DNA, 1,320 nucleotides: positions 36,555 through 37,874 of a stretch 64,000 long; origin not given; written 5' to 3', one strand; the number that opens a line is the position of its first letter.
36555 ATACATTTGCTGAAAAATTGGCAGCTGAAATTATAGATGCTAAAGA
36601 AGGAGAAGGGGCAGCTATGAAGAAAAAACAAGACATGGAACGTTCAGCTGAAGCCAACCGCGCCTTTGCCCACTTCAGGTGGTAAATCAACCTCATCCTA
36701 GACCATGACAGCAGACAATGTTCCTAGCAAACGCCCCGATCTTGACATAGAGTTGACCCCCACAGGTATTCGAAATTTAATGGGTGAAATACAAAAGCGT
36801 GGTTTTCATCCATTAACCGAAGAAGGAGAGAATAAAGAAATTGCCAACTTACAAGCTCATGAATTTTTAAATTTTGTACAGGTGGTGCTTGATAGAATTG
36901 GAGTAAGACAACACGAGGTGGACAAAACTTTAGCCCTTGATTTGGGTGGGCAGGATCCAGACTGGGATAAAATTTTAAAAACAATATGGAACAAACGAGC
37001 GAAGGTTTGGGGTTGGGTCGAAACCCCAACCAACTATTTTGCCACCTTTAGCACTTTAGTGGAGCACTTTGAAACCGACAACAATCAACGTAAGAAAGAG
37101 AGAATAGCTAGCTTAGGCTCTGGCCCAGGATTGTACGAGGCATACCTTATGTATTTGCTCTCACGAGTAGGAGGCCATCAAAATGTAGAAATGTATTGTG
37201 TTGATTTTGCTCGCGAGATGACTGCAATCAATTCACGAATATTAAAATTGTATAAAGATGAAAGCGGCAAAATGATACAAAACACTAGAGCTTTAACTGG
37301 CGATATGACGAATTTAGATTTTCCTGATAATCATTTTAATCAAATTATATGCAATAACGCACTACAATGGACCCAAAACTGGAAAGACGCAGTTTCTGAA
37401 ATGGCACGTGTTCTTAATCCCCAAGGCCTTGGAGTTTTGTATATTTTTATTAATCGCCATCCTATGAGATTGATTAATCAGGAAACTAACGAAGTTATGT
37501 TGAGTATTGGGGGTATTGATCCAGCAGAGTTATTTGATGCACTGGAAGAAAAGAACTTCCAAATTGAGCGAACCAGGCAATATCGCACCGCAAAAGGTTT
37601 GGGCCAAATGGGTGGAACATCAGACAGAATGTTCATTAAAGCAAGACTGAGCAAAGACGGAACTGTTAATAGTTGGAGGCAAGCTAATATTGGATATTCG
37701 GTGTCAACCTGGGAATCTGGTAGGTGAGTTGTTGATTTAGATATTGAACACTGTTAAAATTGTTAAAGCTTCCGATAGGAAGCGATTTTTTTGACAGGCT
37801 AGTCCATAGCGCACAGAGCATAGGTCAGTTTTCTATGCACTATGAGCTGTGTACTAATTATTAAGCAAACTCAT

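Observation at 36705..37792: SAM-dependent methyltransferase with a novel N-domain, plus its own terminator, inserted into the str operon between rpsG and fusA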

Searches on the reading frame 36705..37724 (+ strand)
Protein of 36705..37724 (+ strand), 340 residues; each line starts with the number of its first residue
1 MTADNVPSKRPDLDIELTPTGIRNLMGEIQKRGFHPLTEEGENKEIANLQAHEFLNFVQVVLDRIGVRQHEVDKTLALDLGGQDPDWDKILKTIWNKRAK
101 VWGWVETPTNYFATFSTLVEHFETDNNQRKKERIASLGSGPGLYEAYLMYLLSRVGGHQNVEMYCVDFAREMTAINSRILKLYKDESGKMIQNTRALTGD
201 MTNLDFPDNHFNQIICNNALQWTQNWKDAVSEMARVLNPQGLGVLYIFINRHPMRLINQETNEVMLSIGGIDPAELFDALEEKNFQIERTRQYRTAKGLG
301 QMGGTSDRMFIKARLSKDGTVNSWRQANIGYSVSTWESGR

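Call 3: search_protein_families(library=pfam, proteins=[window:36705-37724:+], max_evalue=1)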
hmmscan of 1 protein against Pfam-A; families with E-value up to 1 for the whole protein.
window:36705-37724:+ (340 aa): 6 families
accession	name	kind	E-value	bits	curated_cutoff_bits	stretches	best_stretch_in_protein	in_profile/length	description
PF08241.18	Methyltransf_11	-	2e-12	48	21.2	1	137-242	3-92/95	Methyltransferase domain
PF13649.12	Methyltransf_25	-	3.1e-11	44.2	27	1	136-241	3-97/97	Methyltransferase domain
PF08242.18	Methyltransf_12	-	1.1e-07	32.9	30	1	138-241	4-96/98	Methyltransferase domain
PF13489.12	Methyltransf_23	-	2.3e-06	27.9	27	1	128-245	20-116/164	Methyltransferase domain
PF13847.12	Methyltransf_31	-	3.9e-05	23.8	27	1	130-242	3-106/145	Methyltransferase domain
PF01209.24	Ubie_methyltran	-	0.0011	18.8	20.1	1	156-242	73-148/233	ubiE/COQ5 methyltransferase family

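Call 4: search_protein_families(library=ncbifam, proteins=[window:36705-37724:+], max_evalue=1)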
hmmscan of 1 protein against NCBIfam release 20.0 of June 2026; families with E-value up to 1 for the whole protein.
window:36705-37724:+ (340 aa): 25 families
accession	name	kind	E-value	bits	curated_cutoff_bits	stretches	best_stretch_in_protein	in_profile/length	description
TIGR02072.1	BioC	equivalog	2.7e-15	56.9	184.95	1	117-250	22-137/244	malonyl-ACP O-methyltransferase BioC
NF045667.1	MTase_DVU1556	equivalog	2.4e-07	30.4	155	1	192-289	66-164/213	DVU_1556 family methyltransferase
NF001240.0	PRK00216.1-1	equivalog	9.1e-07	28.2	378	1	172-245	93-168/251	bifunctional demethylmenaquinone methyltransferase/2-methoxy-6-polyprenyl-1,4-benzoquinol methylase UbiE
NF040539.1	AST_met_ArsM_2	exception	1.1e-06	28.8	240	1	99-285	26-205/262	putative arsinothricin biosynthesis methyltransferase ArsM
TIGR01934.1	MenG_MenH_UbiE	subfamily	1.7e-06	27.5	158.35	1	157-247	62-143/223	ubiquinone/menaquinone biosynthesis methyltransferase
NF008823.0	PRK11873.1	subfamily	2.4e-06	27.2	263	1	132-286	79-224/272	arsenite methyltransferase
NF052510.1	methyltran_MpqE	exception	2.8e-06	26.9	335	1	131-246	47-152/234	methyl-plastoquinone biosynthesis methyltransferase MpqE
NF007610.0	PRK10258.1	equivalog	9e-06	25.2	342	1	194-242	87-135/251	malonyl-ACP O-methyltransferase BioC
NF001244.0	PRK00216.1-5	equivalog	2.6e-05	23.6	216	1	152-245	66-153/236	bifunctional demethylmenaquinone methyltransferase/2-methoxy-6-polyprenyl-1,4-benzoquinol methylase UbiE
NF047649.1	MTase_UXPK_star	exception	3.5e-05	23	460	1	192-280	128-217/283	methyltransferase/UXPK-star double selenoprotein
NF041536.1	ArsM_DUF2284_UU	exception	9.3e-05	20.9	575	1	186-242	121-177/459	arsenite methyltransferase/DUF2284 domain selenoprotein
NF001243.0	PRK00216.1-4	equivalog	0.00013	21.4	235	1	160-242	72-148/237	demethylmenaquinone methyltransferase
NF041537.1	ArsM_AhpD_UU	exception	0.00018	20.4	510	1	130-242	76-177/345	arsenite methyltransferase/AhpD domain selenoprotein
NF045825.1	FAmtase_mtf2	equivalog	0.00019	20.7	400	1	193-247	106-159/248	fatty-acid O-methyltransferase Mtf2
NF001241.0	PRK00216.1-2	equivalog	0.00027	20.7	327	1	165-246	78-148/231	demethylmenaquinone methyltransferase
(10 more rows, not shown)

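Call 7: find_homologous_proteins(query=window:36705-37724:+, max_evalue=0.001)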
Query window:36705-37724:+ (340 aa): 22 proteins with E <= 0.001 among 1727 candidates.
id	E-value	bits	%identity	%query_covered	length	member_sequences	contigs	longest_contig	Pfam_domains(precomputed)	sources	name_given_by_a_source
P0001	4.9e-231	784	100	100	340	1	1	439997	PF13489.13,PF13649.13,PF08241.19,PF08242.19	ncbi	-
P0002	1.4e-132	460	60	97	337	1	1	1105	PF13847.13,PF13489.13,PF13649.13,PF01209.25,PF08241.19,PF08242.19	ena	-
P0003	1.6e-105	371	51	97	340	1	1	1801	PF13847.13,PF13649.13,PF08241.19,PF08242.19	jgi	jgi:ubiquinone/menaquinone biosynthesis C-methylase UbiE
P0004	7.0e-72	261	41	90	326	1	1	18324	PF13847.13,PF13489.13,PF13649.13,PF08241.19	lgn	-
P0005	1.8e-65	240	39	95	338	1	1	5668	PF13847.13,PF13649.13,PF08241.19,PF08242.19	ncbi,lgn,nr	ncbi:MAG: class I SAM-dependent methyltransferase [Patescibacteria group bacterium]|nr:class I SAM-d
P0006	5.1e-64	235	40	92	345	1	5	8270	PF13649.13,PF08241.19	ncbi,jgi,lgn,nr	ncbi:MAG: class I SAM-dependent methyltransferase [Chlamydiae bacterium]|nr:class I SAM-dependent me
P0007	5.8e-64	235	39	95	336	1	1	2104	PF13847.13,PF13649.13,PF08241.19,PF08242.19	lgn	-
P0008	2.7e-60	223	38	95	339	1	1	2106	PF13847.13,PF13489.13,PF13649.13,PF08241.19,PF08242.19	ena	-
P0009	3.3e-60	222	40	94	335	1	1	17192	PF13847.13,PF13649.13,PF08241.19,PF08242.19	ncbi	-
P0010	5.0e-60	222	38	95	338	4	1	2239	PF13847.13,PF13489.13,PF13649.13,PF08241.19,PF08242.19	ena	-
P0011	4.7e-59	218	35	94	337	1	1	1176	PF13847.13,PF13489.13,PF13649.13,PF08241.19,PF08242.19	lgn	-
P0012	8.0e-57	211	38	92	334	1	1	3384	PF13649.13,PF08241.19,PF08242.19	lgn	-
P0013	1.5e-55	207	36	94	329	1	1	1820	PF13489.13,PF13649.13,PF08241.19,PF08242.19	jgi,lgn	-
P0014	8.4e-53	198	34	83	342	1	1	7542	PF13847.13,PF13649.13,PF08241.19,PF08242.19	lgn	-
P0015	2.7e-52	196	38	90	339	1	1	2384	PF13649.13,PF08241.19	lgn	-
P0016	8.2e-52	195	34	94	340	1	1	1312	PF08241.19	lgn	-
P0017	8.6e-50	188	36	89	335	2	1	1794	PF13649.13,PF08241.19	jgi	-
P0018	2.1e-49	187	40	71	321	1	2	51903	PF13847.13,PF13649.13,PF01209.25,PF08241.19,PF08242.19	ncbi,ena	-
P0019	1.1e-42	165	38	69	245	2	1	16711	PF13847.13,PF13489.13,PF13649.13,PF08241.19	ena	-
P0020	9.6e-37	145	35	72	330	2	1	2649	PF13649.13,PF08241.19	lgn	-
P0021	2.0e-34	138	34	81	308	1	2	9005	PF13847.13,PF13489.13,PF13649.13,PF08241.19,PF08242.19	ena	-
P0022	1.6e-28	118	33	80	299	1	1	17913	PF13847.13,PF13489.13,PF13649.13,PF08241.19,PF08242.19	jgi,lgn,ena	-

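Call 8: find_encoding_contigs(protein=P0004, flank=6000, max_places=3)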
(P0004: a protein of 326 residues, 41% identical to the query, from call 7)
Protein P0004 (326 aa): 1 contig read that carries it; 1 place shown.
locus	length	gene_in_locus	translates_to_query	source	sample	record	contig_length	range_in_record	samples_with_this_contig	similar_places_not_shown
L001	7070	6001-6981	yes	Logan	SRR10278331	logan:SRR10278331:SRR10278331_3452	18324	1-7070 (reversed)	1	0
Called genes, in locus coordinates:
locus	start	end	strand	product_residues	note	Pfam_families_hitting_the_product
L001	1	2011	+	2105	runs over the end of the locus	PF10102:DUF2341 (weak), PF00354:Pentaxin (faint), PF13385:Laminin_G_3, PF22925:TS_C (faint), PF13385:Laminin_G_3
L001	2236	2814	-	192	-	PF00334:NDK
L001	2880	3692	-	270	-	PF06750:A24_N_bact, PF01478:Peptidase_A24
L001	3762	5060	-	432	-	PF00675:Peptidase_M16, PF05193:Peptidase_M16_C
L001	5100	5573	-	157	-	PF09900:DUF2127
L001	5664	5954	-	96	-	-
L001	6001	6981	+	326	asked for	PF13489:Methyltransf_23, PF08241:Methyltransf_11, PF13649:Methyltransf_25, PF13847:Methyltransf_31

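Call 9: find_encoding_contigs(protein=P0009, flank=6000, max_places=3)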
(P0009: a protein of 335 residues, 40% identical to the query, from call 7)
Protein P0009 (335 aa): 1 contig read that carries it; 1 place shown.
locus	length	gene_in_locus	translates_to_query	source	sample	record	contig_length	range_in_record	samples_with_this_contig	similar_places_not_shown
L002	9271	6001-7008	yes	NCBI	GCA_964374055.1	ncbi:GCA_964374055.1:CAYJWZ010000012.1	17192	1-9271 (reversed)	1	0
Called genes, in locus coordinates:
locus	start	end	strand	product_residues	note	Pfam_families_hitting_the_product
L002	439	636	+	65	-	-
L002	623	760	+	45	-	-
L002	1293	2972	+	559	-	PF05731:TROVE, PF25045:vWA_Ro60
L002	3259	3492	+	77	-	-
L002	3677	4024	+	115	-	-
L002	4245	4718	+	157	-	PF00190:Cupin_1 (weak), PF07883:Cupin_2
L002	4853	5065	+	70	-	-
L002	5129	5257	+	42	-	-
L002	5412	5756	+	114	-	-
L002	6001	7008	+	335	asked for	PF13847:Methyltransf_31 (weak), PF08241:Methyltransf_11, PF08242:Methyltransf_12, PF13649:Methyltransf_25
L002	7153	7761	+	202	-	-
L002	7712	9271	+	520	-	?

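Call 10: find_encoding_contigs(protein=P0018, flank=6000, max_places=3)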
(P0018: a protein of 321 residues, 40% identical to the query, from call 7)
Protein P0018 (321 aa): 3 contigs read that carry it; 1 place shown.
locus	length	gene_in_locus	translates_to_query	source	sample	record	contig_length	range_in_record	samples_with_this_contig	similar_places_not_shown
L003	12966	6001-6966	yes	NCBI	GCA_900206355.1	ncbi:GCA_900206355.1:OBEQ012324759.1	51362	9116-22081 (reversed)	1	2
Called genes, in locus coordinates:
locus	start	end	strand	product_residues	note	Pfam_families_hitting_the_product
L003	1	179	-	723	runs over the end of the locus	PF01751:Toprim, PF01131:Topoisom_bac, PF01396:Zn_ribbon_Top1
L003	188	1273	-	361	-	PF02481:DNA_processg_A, PF17782:WHD_DprA (weak)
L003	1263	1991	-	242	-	PF00696:AA_kinase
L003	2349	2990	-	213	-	PF01195:Pept_tRNA_hydro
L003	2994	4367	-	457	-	PF00005:ABC_tran (faint), PF01926:MMR_HSR1, PF02421:FeoB_N, PF00009:GTP_EFTU, PF01926:MMR_HSR1, PF02421:FeoB_N, PF04548:AIG1, PF14714:KH_dom-like, +4 more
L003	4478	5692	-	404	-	PF00083:Sugar_tr (weak), PF07690:MFS_1, PF12832:MFS_1_like (weak), PF07690:MFS_1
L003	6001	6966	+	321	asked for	PF01209:Ubie_methyltran (weak), PF13847:Methyltransf_31 (weak), PF08241:Methyltransf_11, PF08242:Methyltransf_12, PF13649:Methyltransf_25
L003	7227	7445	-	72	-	PF24113:DUF7387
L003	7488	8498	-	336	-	PF01073:3Beta_HSD, PF01370:Epimerase, PF02719:Polysacc_synt_2, PF04321:RmlD_sub_bind, PF07993:NAD_binding_4, PF13460:NAD_binding_10 (weak), PF16363:GDP_Man_Dehyd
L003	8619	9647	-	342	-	-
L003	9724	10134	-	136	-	PF11969:DcpS_C, PF01230:HIT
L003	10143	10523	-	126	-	-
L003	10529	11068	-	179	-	-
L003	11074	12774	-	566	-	-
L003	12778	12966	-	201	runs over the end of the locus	PF01066:CDP-OH_P_transf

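Call 11: find_encoding_contigs(protein=P0006, flank=6000, max_places=3)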
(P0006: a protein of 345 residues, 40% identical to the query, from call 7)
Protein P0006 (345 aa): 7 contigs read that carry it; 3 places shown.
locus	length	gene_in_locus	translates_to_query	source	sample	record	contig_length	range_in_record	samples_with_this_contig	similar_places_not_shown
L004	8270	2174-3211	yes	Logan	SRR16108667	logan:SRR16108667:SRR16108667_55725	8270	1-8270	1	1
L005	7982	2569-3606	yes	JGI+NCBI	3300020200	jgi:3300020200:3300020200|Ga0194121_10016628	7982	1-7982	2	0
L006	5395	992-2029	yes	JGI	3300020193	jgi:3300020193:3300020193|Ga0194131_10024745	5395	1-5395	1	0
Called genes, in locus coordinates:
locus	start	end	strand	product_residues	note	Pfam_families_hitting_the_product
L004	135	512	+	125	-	-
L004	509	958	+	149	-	-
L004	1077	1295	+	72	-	-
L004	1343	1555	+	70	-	-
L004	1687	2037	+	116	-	-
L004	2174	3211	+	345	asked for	PF08241:Methyltransf_11, PF13649:Methyltransf_25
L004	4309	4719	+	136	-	-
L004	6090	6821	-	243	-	-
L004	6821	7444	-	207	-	-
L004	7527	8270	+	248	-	?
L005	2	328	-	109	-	PF00239:Resolvase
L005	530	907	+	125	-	-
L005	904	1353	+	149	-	-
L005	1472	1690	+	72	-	-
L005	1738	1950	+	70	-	-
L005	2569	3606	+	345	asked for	PF08241:Methyltransf_11, PF13649:Methyltransf_25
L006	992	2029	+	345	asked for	PF08241:Methyltransf_11, PF13649:Methyltransf_25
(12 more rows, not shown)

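Call 12: find_encoding_contigs(protein=P0001, flank=1000, max_places=3)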
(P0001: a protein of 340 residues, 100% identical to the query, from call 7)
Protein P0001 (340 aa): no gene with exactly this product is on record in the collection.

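Call 13: find_encoding_contigs(protein=P0003, flank=3000, max_places=3)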
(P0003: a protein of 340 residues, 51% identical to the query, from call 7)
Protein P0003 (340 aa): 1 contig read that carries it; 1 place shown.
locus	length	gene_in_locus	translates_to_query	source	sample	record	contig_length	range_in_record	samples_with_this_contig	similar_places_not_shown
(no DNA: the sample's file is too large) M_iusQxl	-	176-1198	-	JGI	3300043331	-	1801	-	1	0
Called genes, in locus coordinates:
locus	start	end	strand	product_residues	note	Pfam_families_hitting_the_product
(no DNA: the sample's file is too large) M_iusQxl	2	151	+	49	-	?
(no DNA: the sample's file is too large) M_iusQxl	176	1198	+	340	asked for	PF08241:Methyltransf_11, PF08242:Methyltransf_12 (faint), PF13649:Methyltransf_25, PF13847:Methyltransf_31 (weak)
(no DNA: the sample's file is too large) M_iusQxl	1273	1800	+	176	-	?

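Call 14: find_encoding_contigs(protein=P0002, flank=3000, max_places=3)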
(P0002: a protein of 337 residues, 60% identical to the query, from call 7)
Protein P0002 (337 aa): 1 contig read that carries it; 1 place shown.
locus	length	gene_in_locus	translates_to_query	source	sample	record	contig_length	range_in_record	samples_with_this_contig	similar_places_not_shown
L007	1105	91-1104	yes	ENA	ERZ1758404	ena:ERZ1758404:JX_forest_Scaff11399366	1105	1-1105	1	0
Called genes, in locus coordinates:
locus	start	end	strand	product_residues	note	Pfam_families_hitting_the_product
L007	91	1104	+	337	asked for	PF13489:Methyltransf_23 (weak), PF01209:Ubie_methyltran (weak), PF08241:Methyltransf_11, PF08242:Methyltransf_12, PF13649:Methyltransf_25, PF13847:Methyltransf_31 (weak)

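Call 15: find_encoding_contigs(protein=P0005, flank=6000, max_places=3)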
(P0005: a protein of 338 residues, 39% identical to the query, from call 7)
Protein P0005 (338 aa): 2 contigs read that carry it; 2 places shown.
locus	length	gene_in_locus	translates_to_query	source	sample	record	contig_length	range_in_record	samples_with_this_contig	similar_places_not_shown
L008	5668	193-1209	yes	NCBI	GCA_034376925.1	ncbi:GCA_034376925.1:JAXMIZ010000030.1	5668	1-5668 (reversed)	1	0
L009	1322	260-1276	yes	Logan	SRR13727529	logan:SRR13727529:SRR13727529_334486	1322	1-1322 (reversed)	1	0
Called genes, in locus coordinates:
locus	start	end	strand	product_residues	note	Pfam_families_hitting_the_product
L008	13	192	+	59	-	-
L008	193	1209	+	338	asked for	PF13847:Methyltransf_31 (weak), PF08241:Methyltransf_11, PF08242:Methyltransf_12, PF13649:Methyltransf_25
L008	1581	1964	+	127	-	-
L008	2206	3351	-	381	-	-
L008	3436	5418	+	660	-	PF17764:PriA_3primeBD, PF18074:PriA_C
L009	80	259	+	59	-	-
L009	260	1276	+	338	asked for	PF13847:Methyltransf_31 (weak), PF08241:Methyltransf_11, PF08242:Methyltransf_12, PF13649:Methyltransf_25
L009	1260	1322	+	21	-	?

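Call 17: find_related_loci(query=window:36705-37724:+, collection=genome_contigs, flank=8000)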
Query window:36705-37724:+ (340 aa) in genome_contigs; peptide patterns used: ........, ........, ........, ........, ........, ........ (x = any residue, [..] = any of these).
55 stretches matched a pattern; 4 encode a relative of the query (tblastn E <= 1e-3); 4 distinct loci.
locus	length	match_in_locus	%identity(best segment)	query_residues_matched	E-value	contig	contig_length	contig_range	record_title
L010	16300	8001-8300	27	197-294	1e-7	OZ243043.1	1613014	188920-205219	MAG: Alphaproteobacteria bacterium isolate 66b0c868-fd97-4540-bf87-dd06cb01c8a4 genome assembly, chromosome: 1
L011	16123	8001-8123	39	205-245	8e-6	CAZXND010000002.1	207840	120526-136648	MAG TPA_asm: uncultured Gammaproteobacteria bacterium isolate SRP192515_co1_195 genome assembly, contig: NODE_29_length_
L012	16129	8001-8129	42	199-241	2e-5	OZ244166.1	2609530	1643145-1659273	MAG: Acidimicrobiia bacterium isolate d3657b15-20e7-4375-8b11-4b40448e64b8 genome assembly, chromosome: 1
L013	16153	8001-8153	40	205-253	2e-4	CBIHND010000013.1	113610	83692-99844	MAG TPA_asm: uncultured Fluviicola sp. isolate SRR18156186_binner123_Refined_29 genome assembly, contig: ERZ27336839.60,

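Call 23: search_solved_structures(query=A1, max_evalue=0.01, show_alignments=2)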
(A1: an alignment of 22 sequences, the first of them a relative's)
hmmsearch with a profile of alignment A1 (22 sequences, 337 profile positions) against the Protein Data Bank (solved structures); distinct sequences matched with E-value up to 0.01: 13.
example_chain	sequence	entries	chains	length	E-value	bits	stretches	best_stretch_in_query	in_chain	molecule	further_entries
1xxl_A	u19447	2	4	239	4.3e-08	35.8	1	162-242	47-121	YcgJ protein | ycgJ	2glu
3l8d_A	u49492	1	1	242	9.4e-07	31.4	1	86-244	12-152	Methyltransferase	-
3bus_A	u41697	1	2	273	9.6e-05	24.8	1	190-251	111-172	Methyltransferase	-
8ys9_A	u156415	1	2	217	0.00019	23.8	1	174-242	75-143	Phosphatidylethanolamine N-methyltransferase/phosphatidyl-N-methylethanolamine N-methyltra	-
3dlc_A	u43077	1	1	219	0.00022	23.6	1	131-241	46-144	Putative S-adenosyl-L-methionine-dependent Methyltransferase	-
6f5z_A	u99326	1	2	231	0.0006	22.2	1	189-265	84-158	24-sterol C-methyltransferase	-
8xt7_A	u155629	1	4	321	0.0007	21.9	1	132-240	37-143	Arsenite methyltransferase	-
6uv6_A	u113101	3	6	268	0.00088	21.6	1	191-257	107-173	D-glucose O-methyltransferase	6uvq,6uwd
1ve3_A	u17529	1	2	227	0.00089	21.6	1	161-245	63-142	hypothetical protein PH0226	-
3dh0_A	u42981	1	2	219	0.00099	21.4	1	127-237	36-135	SAM dependent methyltransferase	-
3i9f_A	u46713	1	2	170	0.0017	20.7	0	189-241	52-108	Putative type 11 methyltransferase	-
6uak_A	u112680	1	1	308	0.0021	20.4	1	194-240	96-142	SAM dependent methyltransferase LahSB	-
3mgg_A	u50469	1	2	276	0.0022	20.3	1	159-240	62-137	Methyltransferase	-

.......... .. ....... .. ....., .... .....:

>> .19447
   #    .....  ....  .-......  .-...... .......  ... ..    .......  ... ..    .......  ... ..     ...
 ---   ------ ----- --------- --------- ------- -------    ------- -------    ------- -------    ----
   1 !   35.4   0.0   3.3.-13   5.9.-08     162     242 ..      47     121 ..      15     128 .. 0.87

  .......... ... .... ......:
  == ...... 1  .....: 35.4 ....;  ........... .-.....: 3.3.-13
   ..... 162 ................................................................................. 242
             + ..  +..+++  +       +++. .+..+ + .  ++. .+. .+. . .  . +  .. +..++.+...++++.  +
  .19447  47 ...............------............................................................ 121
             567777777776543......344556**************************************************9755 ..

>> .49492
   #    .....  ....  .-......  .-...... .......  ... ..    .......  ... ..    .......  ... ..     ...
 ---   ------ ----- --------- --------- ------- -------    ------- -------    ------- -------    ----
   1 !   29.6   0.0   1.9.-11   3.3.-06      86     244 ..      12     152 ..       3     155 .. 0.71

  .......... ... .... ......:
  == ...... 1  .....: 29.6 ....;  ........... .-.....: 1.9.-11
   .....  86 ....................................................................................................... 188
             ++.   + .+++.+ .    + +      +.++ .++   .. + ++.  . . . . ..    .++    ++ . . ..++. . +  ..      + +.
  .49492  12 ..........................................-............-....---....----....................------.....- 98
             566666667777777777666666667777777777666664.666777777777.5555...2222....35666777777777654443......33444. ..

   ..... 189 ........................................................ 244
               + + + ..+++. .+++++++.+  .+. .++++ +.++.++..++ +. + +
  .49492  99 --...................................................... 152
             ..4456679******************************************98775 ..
